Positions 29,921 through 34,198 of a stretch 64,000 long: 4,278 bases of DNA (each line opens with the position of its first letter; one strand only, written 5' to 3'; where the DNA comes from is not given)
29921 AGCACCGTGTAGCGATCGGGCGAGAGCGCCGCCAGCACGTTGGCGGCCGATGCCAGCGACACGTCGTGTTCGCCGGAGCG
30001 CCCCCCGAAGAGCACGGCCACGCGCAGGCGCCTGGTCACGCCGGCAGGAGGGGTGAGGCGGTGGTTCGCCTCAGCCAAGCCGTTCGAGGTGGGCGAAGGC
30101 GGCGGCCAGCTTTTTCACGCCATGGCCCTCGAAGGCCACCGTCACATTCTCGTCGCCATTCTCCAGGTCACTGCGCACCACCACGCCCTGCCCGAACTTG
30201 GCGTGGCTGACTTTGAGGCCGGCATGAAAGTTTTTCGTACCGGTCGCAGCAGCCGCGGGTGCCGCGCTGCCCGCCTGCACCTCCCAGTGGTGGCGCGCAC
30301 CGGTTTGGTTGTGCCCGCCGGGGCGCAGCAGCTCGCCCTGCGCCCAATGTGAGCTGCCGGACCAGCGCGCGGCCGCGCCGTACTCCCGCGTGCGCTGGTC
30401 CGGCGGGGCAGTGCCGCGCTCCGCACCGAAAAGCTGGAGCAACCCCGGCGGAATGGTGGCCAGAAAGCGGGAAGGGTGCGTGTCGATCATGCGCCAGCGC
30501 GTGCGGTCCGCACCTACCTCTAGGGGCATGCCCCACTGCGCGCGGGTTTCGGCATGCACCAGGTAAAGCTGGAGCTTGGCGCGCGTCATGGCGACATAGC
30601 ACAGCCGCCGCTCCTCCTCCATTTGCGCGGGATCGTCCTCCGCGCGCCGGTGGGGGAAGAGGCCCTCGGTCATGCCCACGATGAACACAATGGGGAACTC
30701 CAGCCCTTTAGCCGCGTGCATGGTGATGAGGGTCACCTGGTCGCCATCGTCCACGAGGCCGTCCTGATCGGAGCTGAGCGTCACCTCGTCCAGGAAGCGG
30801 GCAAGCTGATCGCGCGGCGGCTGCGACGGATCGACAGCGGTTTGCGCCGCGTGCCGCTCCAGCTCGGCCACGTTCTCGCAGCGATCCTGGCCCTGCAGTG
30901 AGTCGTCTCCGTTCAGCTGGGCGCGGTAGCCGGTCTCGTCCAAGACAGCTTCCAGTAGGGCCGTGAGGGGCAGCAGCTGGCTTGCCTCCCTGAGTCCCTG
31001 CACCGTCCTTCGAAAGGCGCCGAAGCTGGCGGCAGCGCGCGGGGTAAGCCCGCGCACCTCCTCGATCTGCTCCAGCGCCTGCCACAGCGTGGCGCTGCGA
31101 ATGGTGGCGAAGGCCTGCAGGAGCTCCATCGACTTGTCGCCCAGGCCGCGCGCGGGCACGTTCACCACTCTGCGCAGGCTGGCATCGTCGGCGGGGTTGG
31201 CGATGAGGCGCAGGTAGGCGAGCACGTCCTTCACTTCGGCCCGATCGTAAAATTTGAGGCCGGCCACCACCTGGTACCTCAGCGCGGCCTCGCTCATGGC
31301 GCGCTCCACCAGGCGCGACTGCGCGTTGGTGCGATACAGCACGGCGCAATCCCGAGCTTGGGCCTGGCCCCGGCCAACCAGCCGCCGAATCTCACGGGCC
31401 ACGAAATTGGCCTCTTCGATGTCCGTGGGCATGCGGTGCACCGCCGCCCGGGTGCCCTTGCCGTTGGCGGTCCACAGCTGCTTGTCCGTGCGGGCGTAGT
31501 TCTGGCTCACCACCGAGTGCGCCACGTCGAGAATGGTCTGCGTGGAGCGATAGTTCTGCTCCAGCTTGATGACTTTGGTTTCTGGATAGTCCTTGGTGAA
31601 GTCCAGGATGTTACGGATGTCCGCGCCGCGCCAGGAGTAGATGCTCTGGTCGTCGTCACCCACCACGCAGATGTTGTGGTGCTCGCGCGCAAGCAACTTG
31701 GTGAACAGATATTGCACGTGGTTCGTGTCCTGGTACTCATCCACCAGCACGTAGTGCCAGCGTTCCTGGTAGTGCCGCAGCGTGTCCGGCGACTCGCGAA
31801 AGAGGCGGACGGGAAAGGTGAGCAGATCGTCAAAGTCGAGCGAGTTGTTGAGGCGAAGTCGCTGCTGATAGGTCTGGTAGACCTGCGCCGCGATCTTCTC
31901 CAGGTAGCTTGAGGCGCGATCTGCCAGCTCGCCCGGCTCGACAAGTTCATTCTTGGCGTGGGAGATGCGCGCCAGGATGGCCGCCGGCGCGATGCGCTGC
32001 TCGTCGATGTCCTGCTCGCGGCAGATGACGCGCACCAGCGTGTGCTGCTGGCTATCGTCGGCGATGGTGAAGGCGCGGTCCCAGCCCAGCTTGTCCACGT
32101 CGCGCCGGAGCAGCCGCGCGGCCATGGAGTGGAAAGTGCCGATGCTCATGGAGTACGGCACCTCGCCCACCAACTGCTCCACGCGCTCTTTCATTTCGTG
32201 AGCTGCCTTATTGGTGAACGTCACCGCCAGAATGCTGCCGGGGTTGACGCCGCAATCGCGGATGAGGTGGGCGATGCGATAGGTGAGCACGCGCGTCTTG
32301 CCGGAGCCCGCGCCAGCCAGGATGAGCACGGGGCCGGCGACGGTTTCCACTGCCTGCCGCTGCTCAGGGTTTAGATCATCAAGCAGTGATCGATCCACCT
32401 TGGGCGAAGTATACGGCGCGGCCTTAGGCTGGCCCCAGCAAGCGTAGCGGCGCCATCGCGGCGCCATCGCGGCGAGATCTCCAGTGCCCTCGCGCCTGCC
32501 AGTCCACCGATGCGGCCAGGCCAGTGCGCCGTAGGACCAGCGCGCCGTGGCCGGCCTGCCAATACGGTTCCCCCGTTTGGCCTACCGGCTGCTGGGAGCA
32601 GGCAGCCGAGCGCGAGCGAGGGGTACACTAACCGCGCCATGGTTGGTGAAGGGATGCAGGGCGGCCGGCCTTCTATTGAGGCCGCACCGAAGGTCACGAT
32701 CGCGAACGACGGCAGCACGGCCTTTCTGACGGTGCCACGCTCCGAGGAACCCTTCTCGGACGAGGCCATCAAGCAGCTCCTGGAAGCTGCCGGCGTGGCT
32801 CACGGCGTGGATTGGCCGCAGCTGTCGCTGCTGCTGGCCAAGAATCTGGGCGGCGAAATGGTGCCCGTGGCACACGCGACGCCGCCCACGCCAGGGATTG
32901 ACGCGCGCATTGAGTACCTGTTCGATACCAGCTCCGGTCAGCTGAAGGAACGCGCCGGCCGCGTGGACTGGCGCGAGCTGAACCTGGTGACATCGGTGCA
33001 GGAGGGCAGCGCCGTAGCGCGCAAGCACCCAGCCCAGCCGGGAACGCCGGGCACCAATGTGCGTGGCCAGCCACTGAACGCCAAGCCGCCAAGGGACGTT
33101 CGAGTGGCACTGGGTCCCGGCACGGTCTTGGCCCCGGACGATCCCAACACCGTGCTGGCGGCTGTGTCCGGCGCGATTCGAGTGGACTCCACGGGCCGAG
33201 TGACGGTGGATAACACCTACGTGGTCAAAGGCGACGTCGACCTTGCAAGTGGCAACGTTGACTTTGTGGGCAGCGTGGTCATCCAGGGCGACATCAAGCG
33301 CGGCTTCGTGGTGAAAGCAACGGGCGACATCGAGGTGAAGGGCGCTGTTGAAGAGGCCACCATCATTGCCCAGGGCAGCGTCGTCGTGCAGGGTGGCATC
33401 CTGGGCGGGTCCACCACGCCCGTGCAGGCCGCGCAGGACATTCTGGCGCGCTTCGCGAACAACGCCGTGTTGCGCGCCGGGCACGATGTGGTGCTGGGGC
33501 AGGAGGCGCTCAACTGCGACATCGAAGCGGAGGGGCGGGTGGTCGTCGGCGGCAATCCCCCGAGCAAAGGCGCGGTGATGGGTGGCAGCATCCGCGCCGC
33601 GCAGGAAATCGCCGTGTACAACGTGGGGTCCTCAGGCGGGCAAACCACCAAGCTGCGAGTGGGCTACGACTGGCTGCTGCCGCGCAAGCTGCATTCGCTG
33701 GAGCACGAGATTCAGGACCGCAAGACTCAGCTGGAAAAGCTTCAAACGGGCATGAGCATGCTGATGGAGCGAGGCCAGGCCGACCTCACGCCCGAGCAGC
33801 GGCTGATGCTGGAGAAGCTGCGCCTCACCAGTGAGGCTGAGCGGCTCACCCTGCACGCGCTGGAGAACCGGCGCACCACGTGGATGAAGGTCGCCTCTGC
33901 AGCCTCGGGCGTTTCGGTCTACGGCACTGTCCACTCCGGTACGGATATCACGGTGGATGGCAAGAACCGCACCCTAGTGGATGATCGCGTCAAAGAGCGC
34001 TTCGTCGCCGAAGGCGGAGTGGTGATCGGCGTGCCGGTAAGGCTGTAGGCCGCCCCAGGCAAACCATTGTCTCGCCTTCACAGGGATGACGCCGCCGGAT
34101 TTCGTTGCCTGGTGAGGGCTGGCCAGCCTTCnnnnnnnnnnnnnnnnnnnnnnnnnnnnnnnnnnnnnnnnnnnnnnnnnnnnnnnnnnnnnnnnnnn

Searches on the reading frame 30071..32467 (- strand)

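Call 14: search_protein_families(library=pfam, proteins=[window:30071-32467:-], max_evalue=0.00001)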
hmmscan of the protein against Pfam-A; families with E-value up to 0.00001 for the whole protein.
window:30071-32467:- (798 aa): 7 families
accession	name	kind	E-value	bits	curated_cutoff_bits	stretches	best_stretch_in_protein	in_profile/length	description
PF00580.27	UvrD-helicase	-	1.4e-96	323.7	23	1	32-295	1-271/271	UvrD/REP helicase N-terminal domain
PF13361.12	UvrD_C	-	2.9e-75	254.3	25.6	1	300-639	1-348/350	UvrD-like helicase C-terminal domain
PF13245.12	AAA_19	-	2.1e-23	83.4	25.1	1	36-278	1-132/134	AAA domain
PF13538.12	UvrD_C_2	-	2.5e-11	43.7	27.4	1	578-637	2-52/52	UvrD-like helicase C-terminal domain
PF21196.3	PcrA_UvrD_tudor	-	1e-10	41.7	23.9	1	750-793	2-45/48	PcrA/UvrD tudor domain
PF13604.12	AAA_30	-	3.2e-08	34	27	0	32-96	2-66/191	AAA domain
PF01443.25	Viral_helicase1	-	9.1e-06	26.1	21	0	577-636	178-226/228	Viral superfamily 1 RNA helicase core domain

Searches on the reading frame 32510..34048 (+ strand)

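Call 14: search_protein_families(library=pfam, proteins=[window:32510-34048:+], max_evalue=0.00001)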
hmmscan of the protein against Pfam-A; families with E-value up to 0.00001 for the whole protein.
window:32510-34048:+ (512 aa): 2 families
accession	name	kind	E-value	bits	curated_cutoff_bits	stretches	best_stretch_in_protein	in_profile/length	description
PF03961.19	FapA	-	4.3e-63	213.9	31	1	236-503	2-270/272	Flagellar Assembly Protein A beta solenoid domain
PF20250.3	FapA_N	-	6.4e-40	136.8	27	1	61-226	2-176/178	Flagellar Assembly Protein A N-terminal region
